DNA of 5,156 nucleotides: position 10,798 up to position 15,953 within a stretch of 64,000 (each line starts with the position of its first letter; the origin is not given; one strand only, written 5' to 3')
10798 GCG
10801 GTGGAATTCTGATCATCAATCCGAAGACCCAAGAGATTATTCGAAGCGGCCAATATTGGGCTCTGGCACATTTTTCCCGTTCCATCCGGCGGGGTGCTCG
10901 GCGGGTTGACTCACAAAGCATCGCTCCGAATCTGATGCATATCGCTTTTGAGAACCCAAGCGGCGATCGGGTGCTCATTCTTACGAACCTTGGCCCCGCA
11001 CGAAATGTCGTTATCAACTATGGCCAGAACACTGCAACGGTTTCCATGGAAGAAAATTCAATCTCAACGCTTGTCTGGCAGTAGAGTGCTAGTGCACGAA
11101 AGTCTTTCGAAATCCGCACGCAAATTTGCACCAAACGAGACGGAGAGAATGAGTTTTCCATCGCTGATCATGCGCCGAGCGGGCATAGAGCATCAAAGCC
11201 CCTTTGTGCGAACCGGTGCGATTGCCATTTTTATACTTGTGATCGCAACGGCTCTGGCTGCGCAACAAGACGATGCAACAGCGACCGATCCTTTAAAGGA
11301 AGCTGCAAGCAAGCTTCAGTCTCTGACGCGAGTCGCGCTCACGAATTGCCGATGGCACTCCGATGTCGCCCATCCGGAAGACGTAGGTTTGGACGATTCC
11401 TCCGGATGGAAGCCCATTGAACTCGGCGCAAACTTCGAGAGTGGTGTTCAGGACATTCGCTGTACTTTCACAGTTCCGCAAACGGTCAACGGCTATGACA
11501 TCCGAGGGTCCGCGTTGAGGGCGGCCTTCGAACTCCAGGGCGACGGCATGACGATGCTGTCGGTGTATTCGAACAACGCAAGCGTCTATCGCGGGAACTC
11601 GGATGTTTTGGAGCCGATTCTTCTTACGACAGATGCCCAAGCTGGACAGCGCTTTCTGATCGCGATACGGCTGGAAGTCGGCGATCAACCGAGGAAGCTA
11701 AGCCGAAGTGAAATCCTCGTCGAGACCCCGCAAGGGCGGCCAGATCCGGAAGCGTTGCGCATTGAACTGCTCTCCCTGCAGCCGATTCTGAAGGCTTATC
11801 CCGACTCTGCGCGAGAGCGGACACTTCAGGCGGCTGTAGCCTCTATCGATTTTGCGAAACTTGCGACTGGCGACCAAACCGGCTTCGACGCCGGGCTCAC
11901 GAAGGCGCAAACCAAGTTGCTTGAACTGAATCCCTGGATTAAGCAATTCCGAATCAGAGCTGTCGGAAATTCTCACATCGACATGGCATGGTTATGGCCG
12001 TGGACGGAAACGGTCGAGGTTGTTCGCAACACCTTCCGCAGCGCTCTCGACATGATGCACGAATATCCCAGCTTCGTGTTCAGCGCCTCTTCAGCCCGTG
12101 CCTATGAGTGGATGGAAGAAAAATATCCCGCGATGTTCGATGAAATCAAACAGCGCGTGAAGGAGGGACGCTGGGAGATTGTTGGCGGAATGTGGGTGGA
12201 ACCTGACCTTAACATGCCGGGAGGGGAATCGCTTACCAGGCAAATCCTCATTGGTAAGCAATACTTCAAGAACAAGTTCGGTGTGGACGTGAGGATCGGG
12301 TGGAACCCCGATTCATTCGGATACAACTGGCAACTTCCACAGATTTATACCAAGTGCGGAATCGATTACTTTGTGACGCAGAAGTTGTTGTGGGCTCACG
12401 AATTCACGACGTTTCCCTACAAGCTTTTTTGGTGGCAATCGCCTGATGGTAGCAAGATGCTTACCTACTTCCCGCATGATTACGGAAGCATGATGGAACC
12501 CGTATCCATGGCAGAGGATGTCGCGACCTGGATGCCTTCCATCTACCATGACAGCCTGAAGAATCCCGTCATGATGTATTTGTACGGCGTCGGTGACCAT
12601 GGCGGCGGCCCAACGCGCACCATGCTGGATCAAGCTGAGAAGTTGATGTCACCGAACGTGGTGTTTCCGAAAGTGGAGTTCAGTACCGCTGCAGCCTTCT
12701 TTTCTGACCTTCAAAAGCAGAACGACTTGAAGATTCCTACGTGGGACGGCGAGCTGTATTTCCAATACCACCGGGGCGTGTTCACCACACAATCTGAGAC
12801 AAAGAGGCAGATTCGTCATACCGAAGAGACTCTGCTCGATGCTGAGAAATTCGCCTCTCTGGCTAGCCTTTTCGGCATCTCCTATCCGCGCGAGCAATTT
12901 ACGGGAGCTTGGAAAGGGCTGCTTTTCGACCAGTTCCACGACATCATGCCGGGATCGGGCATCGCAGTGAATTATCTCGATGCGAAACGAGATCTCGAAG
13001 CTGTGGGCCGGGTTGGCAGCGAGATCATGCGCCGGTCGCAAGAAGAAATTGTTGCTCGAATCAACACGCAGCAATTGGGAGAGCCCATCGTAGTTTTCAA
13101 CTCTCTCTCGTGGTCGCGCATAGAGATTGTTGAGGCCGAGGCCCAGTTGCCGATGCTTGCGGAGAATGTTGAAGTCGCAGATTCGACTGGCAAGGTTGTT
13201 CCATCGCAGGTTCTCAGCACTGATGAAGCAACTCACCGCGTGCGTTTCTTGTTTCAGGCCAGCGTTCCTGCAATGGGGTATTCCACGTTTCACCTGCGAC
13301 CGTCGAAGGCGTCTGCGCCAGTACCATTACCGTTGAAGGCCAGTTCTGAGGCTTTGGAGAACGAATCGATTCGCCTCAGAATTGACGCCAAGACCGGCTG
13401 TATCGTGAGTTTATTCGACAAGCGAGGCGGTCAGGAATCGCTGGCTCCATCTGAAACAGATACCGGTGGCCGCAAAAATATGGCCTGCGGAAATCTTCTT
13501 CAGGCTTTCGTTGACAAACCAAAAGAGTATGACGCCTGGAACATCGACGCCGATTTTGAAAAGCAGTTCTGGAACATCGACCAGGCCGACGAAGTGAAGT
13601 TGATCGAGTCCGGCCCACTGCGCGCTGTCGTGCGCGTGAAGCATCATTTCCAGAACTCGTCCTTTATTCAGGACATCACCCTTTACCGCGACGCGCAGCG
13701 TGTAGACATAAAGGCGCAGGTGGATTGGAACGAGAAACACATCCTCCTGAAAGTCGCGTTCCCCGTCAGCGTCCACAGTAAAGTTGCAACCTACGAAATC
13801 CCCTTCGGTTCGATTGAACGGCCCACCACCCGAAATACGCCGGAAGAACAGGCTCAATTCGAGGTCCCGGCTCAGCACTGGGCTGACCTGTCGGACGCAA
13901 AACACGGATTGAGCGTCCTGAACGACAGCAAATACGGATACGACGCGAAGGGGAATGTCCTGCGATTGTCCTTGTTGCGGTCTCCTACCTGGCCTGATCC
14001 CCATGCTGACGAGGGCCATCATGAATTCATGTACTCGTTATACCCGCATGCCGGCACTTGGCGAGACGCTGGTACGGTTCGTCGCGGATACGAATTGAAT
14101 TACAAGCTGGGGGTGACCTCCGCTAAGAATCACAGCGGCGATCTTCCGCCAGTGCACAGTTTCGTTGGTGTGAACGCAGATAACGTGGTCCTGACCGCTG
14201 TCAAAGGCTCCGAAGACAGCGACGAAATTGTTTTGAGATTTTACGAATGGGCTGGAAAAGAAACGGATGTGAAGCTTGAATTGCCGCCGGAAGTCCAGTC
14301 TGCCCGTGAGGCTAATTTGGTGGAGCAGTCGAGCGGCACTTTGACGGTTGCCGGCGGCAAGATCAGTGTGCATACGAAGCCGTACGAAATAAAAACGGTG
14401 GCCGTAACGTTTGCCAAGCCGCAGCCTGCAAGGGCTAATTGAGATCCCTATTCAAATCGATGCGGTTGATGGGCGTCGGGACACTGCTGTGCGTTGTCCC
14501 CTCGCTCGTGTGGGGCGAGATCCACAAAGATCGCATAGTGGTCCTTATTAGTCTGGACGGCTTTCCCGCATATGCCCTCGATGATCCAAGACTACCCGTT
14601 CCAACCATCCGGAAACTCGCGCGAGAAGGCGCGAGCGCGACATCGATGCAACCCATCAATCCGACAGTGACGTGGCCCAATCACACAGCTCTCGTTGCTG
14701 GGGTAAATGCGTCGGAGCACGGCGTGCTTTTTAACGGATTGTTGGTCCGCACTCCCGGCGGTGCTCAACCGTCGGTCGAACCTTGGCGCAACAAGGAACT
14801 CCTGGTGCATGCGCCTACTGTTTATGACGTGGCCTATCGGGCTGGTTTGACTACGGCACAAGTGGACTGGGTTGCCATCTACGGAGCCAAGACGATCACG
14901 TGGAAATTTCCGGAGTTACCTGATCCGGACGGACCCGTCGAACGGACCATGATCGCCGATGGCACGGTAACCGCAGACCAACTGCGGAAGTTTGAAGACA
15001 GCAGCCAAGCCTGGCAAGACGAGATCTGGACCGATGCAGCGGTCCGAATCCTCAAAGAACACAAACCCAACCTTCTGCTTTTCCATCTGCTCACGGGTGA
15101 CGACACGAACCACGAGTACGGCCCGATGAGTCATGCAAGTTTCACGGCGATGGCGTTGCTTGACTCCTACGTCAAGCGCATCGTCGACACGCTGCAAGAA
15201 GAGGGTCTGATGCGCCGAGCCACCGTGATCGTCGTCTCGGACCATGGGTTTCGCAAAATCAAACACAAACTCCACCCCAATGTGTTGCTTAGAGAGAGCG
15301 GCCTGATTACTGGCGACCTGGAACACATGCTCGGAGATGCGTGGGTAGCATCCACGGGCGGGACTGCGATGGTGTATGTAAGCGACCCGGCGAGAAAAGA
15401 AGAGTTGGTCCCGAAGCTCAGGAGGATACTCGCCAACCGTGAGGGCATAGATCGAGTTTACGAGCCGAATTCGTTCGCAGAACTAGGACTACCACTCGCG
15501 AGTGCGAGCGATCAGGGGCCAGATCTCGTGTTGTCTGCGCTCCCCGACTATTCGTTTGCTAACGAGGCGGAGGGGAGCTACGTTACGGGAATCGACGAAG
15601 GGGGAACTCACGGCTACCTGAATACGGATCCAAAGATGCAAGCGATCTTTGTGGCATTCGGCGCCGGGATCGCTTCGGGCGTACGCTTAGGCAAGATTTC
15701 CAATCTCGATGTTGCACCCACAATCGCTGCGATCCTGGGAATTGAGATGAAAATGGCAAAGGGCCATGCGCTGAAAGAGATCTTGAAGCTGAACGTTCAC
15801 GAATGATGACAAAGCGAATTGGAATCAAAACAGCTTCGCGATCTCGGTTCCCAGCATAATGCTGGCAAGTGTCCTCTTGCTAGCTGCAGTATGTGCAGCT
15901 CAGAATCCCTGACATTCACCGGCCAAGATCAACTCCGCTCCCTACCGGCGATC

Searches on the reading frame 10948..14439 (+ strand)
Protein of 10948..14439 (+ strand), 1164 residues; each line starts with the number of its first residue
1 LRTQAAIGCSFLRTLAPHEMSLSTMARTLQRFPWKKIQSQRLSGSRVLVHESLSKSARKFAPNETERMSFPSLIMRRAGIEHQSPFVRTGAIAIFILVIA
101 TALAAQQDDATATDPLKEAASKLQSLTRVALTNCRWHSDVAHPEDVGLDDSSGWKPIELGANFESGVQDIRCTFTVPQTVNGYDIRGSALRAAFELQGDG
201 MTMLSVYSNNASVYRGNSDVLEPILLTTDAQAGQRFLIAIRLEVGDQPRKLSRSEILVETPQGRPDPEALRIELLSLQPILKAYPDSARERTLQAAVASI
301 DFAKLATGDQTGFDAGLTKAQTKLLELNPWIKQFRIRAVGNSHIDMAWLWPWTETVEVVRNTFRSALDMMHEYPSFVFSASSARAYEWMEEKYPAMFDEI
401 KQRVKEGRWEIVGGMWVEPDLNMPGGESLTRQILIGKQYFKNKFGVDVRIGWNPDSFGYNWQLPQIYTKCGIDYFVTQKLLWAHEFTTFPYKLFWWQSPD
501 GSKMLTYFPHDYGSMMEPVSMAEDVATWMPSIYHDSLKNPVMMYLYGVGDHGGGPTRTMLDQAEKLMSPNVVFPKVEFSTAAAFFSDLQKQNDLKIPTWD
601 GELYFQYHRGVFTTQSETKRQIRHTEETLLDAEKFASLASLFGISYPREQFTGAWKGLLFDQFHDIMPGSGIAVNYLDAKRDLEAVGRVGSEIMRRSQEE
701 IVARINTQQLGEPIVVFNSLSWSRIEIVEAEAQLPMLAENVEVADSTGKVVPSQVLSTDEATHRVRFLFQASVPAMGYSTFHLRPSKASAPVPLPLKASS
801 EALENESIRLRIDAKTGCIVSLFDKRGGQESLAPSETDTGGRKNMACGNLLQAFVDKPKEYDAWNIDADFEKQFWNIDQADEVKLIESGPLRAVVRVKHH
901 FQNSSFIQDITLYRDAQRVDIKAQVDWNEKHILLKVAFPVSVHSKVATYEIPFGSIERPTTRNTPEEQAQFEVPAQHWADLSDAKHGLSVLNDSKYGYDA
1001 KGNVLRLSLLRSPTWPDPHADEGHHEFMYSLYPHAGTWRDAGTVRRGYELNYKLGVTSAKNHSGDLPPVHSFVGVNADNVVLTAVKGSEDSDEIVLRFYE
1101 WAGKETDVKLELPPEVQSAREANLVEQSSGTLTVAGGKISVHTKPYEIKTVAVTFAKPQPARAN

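Call 83: search_protein_families(library=pfam, proteins=[window:10948-14439:+], max_evalue=0.0001)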
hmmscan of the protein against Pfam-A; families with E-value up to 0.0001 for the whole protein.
window:10948-14439:+ (1164 aa): 5 families
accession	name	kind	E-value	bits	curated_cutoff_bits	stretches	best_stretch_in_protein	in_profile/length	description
PF01074.27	Glyco_hydro_38N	-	1.3e-80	271.1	25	1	336-599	2-269/270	Glycosyl hydrolases family 38 N-terminal domain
PF07748.19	Glyco_hydro_38C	-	2.7e-67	227.5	25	1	803-1019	1-206/206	Glycosyl hydrolases family 38 C-terminal domain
PF09261.16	Alpha-mann_mid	-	4.4e-20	72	31.1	1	606-699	1-94/96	Alpha mannosidase middle domain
PF17677.7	Glyco_hydro38C2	-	4.6e-19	68.7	22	1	1079-1151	1-72/72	Glycosyl hydrolases family 38 C-terminal beta sandwich domain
PF03065.20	Glyco_hydro_57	-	9.7e-09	35.4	21.2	1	361-512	61-201/291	Glycosyl hydrolase family 57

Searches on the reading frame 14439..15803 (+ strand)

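Call 83: search_protein_families(library=pfam, proteins=[window:14439-15803:+], max_evalue=0.0001)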
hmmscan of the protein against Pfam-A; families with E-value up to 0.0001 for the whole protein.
window:14439-15803:+ (455 aa): 3 families
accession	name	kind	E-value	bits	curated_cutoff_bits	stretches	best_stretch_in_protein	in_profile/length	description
PF01663.27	Phosphodiest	-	2.4e-44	152.8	23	1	34-393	1-341/342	Type I phosphodiesterase / nucleotide pyrophosphatase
PF00884.28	Sulfatase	-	3.9e-08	33.4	25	1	34-272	3-244/301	Sulfatase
PF02995.22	DUF229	-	2.2e-05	23.8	25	1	230-275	302-347/496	Protein of unknown function (DUF229)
